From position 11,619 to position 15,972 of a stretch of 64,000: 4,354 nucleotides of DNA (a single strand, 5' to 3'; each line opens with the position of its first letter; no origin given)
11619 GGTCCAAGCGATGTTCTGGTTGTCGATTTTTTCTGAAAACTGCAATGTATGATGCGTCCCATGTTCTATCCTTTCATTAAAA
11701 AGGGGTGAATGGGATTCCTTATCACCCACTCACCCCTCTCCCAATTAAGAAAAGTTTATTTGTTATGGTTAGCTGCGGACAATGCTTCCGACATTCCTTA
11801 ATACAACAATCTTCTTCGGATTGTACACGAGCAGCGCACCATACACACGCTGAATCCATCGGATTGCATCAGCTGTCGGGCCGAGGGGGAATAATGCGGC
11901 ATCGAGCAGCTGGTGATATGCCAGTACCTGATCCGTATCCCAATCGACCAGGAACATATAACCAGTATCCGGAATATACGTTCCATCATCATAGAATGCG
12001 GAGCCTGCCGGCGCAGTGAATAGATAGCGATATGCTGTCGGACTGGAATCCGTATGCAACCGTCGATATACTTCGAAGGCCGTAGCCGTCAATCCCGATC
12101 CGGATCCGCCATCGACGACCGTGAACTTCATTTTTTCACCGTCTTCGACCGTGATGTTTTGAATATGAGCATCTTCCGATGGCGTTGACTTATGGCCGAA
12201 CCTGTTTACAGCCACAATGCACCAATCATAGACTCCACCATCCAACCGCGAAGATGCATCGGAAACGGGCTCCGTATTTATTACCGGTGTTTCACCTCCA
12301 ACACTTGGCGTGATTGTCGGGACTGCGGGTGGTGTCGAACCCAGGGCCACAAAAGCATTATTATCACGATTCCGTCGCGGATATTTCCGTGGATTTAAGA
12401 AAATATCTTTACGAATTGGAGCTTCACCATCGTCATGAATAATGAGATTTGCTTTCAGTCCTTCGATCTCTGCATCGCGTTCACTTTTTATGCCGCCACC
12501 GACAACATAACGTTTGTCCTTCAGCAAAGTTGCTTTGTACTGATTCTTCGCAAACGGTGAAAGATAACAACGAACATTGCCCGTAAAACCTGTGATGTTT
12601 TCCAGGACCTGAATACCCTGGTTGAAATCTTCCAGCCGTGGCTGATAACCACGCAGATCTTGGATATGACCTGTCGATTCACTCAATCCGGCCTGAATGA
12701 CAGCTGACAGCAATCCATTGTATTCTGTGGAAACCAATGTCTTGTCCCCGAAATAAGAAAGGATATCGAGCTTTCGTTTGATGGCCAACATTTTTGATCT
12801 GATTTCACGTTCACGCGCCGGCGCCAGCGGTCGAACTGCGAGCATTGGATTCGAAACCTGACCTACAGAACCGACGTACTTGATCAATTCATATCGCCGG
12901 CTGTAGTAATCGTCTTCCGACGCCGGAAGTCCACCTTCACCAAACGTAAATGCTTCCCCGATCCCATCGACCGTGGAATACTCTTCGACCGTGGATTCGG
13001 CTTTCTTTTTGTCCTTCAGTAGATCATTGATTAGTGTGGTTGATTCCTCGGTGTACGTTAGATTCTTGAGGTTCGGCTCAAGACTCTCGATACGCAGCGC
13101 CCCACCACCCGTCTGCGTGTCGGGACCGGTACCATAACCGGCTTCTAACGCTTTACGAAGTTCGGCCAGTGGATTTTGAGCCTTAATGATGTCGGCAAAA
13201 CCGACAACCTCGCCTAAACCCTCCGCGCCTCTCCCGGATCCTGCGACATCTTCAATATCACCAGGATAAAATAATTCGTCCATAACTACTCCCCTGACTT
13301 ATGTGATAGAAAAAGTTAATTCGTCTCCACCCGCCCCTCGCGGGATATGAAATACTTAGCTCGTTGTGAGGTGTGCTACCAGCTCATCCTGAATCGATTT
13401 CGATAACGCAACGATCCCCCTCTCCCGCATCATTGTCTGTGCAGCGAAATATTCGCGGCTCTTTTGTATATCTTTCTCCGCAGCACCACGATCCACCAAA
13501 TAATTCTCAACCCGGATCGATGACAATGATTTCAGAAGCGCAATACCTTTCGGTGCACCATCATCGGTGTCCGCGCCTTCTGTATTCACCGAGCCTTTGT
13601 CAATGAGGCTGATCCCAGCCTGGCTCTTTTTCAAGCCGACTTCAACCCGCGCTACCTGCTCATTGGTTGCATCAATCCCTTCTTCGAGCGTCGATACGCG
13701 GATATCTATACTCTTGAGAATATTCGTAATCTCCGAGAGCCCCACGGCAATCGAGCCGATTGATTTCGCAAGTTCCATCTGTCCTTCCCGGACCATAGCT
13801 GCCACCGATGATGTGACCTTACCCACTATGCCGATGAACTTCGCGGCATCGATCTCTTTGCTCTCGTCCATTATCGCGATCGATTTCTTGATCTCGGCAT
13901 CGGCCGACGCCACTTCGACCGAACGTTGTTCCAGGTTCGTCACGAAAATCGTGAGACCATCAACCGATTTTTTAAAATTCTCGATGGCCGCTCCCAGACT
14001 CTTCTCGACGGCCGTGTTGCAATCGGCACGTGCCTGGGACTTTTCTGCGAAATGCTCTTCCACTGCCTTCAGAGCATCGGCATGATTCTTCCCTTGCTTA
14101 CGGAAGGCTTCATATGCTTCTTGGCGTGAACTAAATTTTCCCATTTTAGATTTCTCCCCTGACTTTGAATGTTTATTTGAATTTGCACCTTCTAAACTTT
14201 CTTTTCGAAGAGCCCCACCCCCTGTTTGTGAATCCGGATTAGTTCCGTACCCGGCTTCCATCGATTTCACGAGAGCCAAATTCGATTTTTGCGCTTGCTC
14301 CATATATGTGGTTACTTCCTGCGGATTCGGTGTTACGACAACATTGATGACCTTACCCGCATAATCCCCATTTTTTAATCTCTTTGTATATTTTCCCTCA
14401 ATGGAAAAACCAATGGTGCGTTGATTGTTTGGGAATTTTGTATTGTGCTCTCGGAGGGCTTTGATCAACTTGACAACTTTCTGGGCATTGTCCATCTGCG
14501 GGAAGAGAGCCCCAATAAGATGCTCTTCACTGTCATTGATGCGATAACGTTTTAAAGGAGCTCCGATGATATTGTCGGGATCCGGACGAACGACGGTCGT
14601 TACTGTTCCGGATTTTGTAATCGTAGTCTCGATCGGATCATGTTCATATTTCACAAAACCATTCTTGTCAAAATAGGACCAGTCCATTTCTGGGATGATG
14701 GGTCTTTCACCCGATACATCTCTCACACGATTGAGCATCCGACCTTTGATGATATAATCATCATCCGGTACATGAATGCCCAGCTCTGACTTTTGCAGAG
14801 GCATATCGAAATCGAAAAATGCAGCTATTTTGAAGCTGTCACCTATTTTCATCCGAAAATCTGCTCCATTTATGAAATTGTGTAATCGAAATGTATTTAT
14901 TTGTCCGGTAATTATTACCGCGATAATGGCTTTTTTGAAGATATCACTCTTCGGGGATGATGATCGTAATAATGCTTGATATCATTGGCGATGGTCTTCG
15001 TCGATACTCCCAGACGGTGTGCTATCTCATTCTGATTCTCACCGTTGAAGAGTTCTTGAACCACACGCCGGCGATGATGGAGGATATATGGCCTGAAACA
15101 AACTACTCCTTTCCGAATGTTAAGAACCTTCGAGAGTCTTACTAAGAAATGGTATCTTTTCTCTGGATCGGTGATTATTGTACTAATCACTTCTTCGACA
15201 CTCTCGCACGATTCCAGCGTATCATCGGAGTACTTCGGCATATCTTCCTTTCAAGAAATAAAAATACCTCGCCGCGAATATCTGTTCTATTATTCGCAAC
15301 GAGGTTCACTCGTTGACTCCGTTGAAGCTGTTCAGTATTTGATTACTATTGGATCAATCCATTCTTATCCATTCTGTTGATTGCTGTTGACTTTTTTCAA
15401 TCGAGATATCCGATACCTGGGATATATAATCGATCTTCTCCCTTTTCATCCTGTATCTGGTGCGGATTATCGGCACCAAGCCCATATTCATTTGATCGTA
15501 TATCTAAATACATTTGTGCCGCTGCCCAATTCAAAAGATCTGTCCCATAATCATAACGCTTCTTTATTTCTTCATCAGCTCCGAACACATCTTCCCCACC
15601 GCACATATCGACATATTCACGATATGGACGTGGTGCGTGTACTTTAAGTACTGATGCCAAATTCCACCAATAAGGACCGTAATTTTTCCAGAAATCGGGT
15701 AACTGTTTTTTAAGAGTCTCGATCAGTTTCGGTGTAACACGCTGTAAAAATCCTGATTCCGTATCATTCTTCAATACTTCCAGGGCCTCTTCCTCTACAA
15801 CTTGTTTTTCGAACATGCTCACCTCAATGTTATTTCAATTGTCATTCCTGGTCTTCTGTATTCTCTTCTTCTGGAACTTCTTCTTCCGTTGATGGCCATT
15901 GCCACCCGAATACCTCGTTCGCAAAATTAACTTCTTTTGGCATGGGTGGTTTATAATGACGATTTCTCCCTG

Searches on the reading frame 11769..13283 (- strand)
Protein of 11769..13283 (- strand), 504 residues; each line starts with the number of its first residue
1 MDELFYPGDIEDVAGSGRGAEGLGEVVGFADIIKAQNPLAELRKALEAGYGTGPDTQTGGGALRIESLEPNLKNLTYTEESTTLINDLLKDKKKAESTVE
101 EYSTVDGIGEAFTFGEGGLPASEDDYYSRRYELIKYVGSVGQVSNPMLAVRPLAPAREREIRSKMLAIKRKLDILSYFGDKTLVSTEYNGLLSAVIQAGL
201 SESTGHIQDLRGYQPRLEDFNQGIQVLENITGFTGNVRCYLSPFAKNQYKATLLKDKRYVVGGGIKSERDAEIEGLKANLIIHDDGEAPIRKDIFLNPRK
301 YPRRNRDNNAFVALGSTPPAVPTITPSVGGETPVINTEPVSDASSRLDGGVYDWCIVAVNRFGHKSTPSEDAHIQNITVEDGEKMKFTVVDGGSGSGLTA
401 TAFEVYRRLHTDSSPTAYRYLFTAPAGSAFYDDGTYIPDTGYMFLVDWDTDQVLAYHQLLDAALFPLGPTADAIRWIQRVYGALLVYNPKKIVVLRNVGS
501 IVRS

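Call 4: search_protein_families(library=pfam, proteins=[window:11769-13283:-], max_evalue=0.01)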
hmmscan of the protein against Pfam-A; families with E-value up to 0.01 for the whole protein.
window:11769-13283:- (504 aa): 0 families

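Call 5: search_protein_families(library=phrogs, proteins=[window:11769-13283:-], max_evalue=0.001)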
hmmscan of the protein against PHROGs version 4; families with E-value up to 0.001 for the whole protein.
window:11769-13283:- (504 aa): 2 families
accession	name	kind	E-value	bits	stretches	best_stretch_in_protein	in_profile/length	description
phrog_752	-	head and packaging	8.1e-55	187.6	1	36-501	15-471/475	major head protein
phrog_1028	-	head and packaging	4.4e-10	40.6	1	44-81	178-215/591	head maturation protease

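Call 11: search_dna_similar(query=window:11769-13283:-, collection=phages, mode=protein, max_rows=20)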
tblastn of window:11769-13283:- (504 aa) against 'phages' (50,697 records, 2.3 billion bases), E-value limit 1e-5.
Records with a match: 398; places in all: 398; records where one place covers at least 80% of the query: 75.
Best place of each record, by identity: <60% 398.
By first word of the organism name: Staphylococcus 262; Listeria 54; Bacillus 33; Lactobacillus 19; Bacteroides 6; Thermus 5; Brochothrix 4; Bacteriophage 2; Lysinibacillus 2; Mammaliicoccus 2; and 8 more.
By host as written in the record: Staphylococcus aureus 86; Listeria monocytogenes 43; - 39; Staphylococcus sp. 21; Staphylococcus carnosus TM300 17; Bacillus subtilis 8; Staphylococcus xylosus M1997-2/10 8; Staphylococcus aureus ATCC 25923 8; and 100 more.
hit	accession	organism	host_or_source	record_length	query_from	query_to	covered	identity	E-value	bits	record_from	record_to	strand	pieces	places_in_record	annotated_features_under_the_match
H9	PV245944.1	Chryseobacterium phage MA9V-3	Chryseobacterium sp. MA9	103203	41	501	91%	28.7%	2e-23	110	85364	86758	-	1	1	hypothetical protein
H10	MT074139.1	Bacteroides phage DAC19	Bacteroides thetaiotaomicron VPI-5487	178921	39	499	91%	28.4%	4e-30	130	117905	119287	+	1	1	hypothetical protein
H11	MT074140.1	Bacteroides phage DAC20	Bacteroides thetaiotaomicron VPI-5488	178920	39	499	91%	28.4%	4e-30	130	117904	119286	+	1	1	hypothetical protein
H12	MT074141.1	Bacteroides phage DAC22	Bacteroides thetaiotaomicron VPI-5489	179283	39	499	91%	28.4%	4e-30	130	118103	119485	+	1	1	hypothetical protein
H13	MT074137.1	Bacteroides phage DAC16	Bacteroides thetaiotaomicron VPI-5485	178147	39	499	91%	28.4%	5e-30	130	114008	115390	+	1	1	hypothetical protein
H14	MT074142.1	Bacteroides phage DAC23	Bacteroides thetaiotaomicron VPI-5490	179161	39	499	91%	28.4%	5e-30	130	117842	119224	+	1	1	hypothetical protein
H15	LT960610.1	Bacillus phage SBSphiC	Bacillus subtilis BEST7003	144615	33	498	92%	28.1%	4e-25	115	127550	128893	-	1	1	record has no annotation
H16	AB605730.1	Bacillus phage SP-10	-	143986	33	498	92%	26.9%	8e-26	117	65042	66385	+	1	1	major capsid protein precursor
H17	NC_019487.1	Bacillus phage SP-10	-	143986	33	498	92%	26.9%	8e-26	117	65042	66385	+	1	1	major head protein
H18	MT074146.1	Bacteroides phage SJC03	Bacteroides thetaiotaomicron VPI-5494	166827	39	499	91%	27.1%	3e-28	125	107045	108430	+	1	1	hypothetical protein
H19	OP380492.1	Bacillus phage Nachito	Bacillus sp. ET1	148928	39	502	92%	26.7%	2e-25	116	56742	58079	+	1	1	major capsid protein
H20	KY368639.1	Bacillus phage vB_BsuM-Goe2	Bacillus subtilis Goe2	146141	35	502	93%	26.3%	4e-23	109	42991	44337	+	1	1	major head protein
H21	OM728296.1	Bacillus phage vB_BsuM-Goe26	Bacillus subtilis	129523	33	498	92%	26.4%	2e-26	120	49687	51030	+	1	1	hypothetical protein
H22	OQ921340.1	Bacillus phage SPO1L5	Bacillus subtilis BEST7003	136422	35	498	92%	26.5%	3e-23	110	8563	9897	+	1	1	hypothetical protein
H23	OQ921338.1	Bacillus phage SPO1L3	Bacillus subtilis BEST7003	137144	35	498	92%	26.5%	3e-23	110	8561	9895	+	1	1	hypothetical protein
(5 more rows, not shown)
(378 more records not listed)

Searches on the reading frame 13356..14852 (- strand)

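Call 4: search_protein_families(library=pfam, proteins=[window:13356-14852:-], max_evalue=0.01)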
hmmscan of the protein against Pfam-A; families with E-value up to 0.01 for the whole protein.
window:13356-14852:- (498 aa): 1 family
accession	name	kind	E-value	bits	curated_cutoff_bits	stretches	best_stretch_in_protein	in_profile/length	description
PF07889.17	DUF1664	-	0.0084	16.6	34.6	0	341-409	44-112/124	Protein of unknown function (DUF1664)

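Call 5: search_protein_families(library=phrogs, proteins=[window:13356-14852:-], max_evalue=0.001)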
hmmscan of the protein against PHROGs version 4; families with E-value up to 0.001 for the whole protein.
window:13356-14852:- (498 aa): 3 families
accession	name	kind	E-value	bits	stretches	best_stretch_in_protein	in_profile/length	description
phrog_1028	-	head and packaging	1.8e-21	78.2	1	56-221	63-203/591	head maturation protease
phrog_38466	-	head and packaging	9e-08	33.1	1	142-222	26-102/170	head maturation protease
phrog_752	-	head and packaging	2.2e-05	24.5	1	184-223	11-50/475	major head protein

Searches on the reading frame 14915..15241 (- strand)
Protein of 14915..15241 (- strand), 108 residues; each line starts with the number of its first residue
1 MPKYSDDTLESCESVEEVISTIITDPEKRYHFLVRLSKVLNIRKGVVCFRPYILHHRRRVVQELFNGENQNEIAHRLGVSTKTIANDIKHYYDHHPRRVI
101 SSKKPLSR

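Call 13: search_protein_families(library=pfam, proteins=[window:14915-15241:-], max_evalue=1)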
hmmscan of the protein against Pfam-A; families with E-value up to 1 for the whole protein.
window:14915-15241:- (108 aa): 15 families
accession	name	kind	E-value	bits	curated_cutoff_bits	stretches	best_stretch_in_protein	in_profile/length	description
PF13518.12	HTH_28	-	7.1e-05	23.3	25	1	56-90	1-35/52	Helix-turn-helix domain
PF08279.18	HTH_11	-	0.00023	21.4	25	1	58-89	3-37/55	HTH domain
PF00196.25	GerE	-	0.00037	20.5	23.5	1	58-89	8-39/57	Bacterial regulatory proteins, luxR family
PF13542.12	HTH_Tnp_ISL3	-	0.0028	17.5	27.4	1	59-91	19-50/51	Helix-turn-helix domain of transposase family ISL3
PF13936.12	HTH_38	-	0.0029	17.8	27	1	66-89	19-42/44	Helix-turn-helix domain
PF01371.25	Trp_repressor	-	0.0032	18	27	1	54-85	35-67/88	Trp repressor protein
PF04545.22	Sigma70_r4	-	0.017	15.1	24.1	1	58-84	10-37/50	Sigma-70, region 4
PF13551.12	HTH_29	-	0.069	13.7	28.1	1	59-89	3-34/64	Winged helix-turn helix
PF18024.7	HTH_50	-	0.079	13.1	27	1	73-91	29-47/50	Helix-turn-helix domain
PF13384.12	HTH_23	-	0.083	13.2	24.6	1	57-91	7-40/50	Homeodomain-like domain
PF07638.17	Sigma70_ECF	-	0.11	12.9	21.1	1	56-88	140-172/185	ECF sigma factor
PF04218.19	CENP-B_N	-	0.12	12.4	21.2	1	59-86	14-41/53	CENP-B N-terminal DNA-binding domain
PF07022.19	Phage_CI_repr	-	0.2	12.4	22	1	68-90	13-35/65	Bacteriophage CI repressor helix-turn-helix domain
PF16509.11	KORA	-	0.2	12.3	26.7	1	64-98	27-61/84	TrfB plasmid transcriptional repressor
PF13730.12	HTH_36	-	0.24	11.7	25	1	70-89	28-47/55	Helix-turn-helix domain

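Call 14: search_protein_families(library=phrogs, proteins=[window:14915-15241:-], max_evalue=0.1)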
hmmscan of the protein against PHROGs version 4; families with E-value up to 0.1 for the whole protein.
window:14915-15241:- (108 aa): 13 families
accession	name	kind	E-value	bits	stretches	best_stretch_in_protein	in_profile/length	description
phrog_664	-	DNA, RNA and nucleotide metabolism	0.002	19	1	60-90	93-123/210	DNA binding protein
phrog_59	-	DNA, RNA and nucleotide metabolism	0.013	15.8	1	51-95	245-274/423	HNH endonuclease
phrog_2538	-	head and packaging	0.017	16.2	1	64-91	14-42/129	terminase small subunit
phrog_11420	-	DNA, RNA and nucleotide metabolism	0.035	15.3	1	54-89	9-44/82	DNA binding protein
phrog_5536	-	unknown function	0.035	14.9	1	56-85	10-39/172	-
phrog_645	-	DNA, RNA and nucleotide metabolism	0.044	14.9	1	57-96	26-67/196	Rnase E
phrog_836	-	transcription regulation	0.049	14.8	1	55-92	82-121/133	late transcriptional activator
phrog_10300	-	transcription regulation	0.053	14.5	1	56-93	124-161/182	transcriptional regulator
phrog_4151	-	DNA, RNA and nucleotide metabolism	0.058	14.2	1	60-89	12-42/154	DNA binding protein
phrog_4494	-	unknown function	0.062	14.8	1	53-86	4-37/109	-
phrog_28806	-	unknown function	0.066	12.7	1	10-91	24-108/566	-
phrog_20467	-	DNA, RNA and nucleotide metabolism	0.073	14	0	66-94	77-105/112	HNH endonuclease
phrog_13105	-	unknown function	0.081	13.5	0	70-90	22-42/239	-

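Call 58: search_protein_families(library=ncbifam, proteins=[window:14915-15241:-], max_evalue=0.1)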
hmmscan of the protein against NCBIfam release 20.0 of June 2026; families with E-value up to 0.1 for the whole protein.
window:14915-15241:- (108 aa): 13 families
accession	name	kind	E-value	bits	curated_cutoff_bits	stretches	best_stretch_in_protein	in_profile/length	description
TIGR01884.1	cas_HTH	subfamily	0.0023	17.4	60.2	1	59-89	146-178/202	CRISPR-associated CARF protein Csa3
TIGR02985.1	Sig70_bacteroi1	subfamily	0.0048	17.1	126.4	1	58-89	120-152/162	RNA polymerase sigma-70 factor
TIGR01321.1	TrpR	equivalog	0.0075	16.7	67.25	1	55-85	42-73/94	trp operon repressor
NF033545.0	transpos_IS630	equivalog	0.0084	15.6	100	1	57-94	1-39/299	IS630 family transposase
TIGR04381.1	HTH_TypR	domain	0.013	15.5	30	1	73-91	27-45/49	TyrR/PhhR family helix-turn-helix DNA-binding protein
TIGR03541.1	reg_near_HchA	equivalog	0.019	14.4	215.6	1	54-89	172-208/232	PA1136 family autoinducer-binding transcriptional regulator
NF052445.1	RespRegMctR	equivalog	0.041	13.3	300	1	15-89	108-181/205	two-component system response regulator MctR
NF041439.1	TraE_Enteroc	subfamily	0.061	13.9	100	1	44-95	25-76/99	type IV conjugative transfer system protein TraE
TIGR02999.1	Sig-70_X6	subfamily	0.072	13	126.15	0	63-89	146-172/183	ECF-type sigma factor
NF052366.1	photon_PedR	equivalog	0.078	13.2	120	0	59-89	9-39/74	photosynthetic electron transport-dependent transcriptional regulator PedR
NF009949.0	PRK13413.1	equivalog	0.082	12.6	272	0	44-94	149-199/203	master DNA invertase Mpi family serine-type recombinase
NF009648.0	PRK13182.1-4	equivalog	0.091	12.8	170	0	69-89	2-22/184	chromosome-anchoring protein RacA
TIGR02937.1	sigma70-ECF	superfamily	0.093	12.4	42.9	1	56-89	130-155/165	sigma-70 family RNA polymerase sigma factor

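Call 73: search_protein_families(library=padloc, proteins=[window:14915-15241:-], max_evalue=0.001)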
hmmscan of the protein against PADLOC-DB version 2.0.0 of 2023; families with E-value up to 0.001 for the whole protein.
window:14915-15241:- (108 aa): 2 families
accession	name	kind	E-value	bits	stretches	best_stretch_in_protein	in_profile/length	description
PDLC01851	CARF3--CARF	-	9.3e-07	26.5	1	23-93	180-250/279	-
PDLC01268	CasR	-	0.00023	19.2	1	56-89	125-159/179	"CAS-I,CAS-II,CAS-III,CAS-IV,CAS-V,CAS-VI; associated_signaling"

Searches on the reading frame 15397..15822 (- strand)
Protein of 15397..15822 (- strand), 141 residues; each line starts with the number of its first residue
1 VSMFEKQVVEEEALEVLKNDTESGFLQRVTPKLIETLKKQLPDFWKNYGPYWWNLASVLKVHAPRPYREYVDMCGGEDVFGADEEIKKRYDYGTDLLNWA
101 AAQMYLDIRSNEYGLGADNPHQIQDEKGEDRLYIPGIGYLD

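Call 4: search_protein_families(library=pfam, proteins=[window:15397-15822:-], max_evalue=0.01)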
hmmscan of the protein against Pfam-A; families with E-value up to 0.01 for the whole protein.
window:15397-15822:- (141 aa): 0 families

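Call 5: search_protein_families(library=phrogs, proteins=[window:15397-15822:-], max_evalue=0.001)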
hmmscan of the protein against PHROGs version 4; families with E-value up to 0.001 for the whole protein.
window:15397-15822:- (141 aa): 1 family
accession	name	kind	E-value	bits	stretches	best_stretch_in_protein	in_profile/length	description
phrog_1629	-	moron, auxiliary metabolic gene and host takeover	1.3e-08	35.9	1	4-111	8-103/138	Ulx-like anti-restriction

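Call 58: search_protein_families(library=ncbifam, proteins=[window:15397-15822:-], max_evalue=0.1)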
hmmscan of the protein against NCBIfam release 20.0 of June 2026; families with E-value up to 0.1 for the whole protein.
window:15397-15822:- (141 aa): 0 families

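Call 73: search_protein_families(library=padloc, proteins=[window:15397-15822:-], max_evalue=0.001)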
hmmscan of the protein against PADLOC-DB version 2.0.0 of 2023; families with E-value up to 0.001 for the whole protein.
window:15397-15822:- (141 aa): 0 families
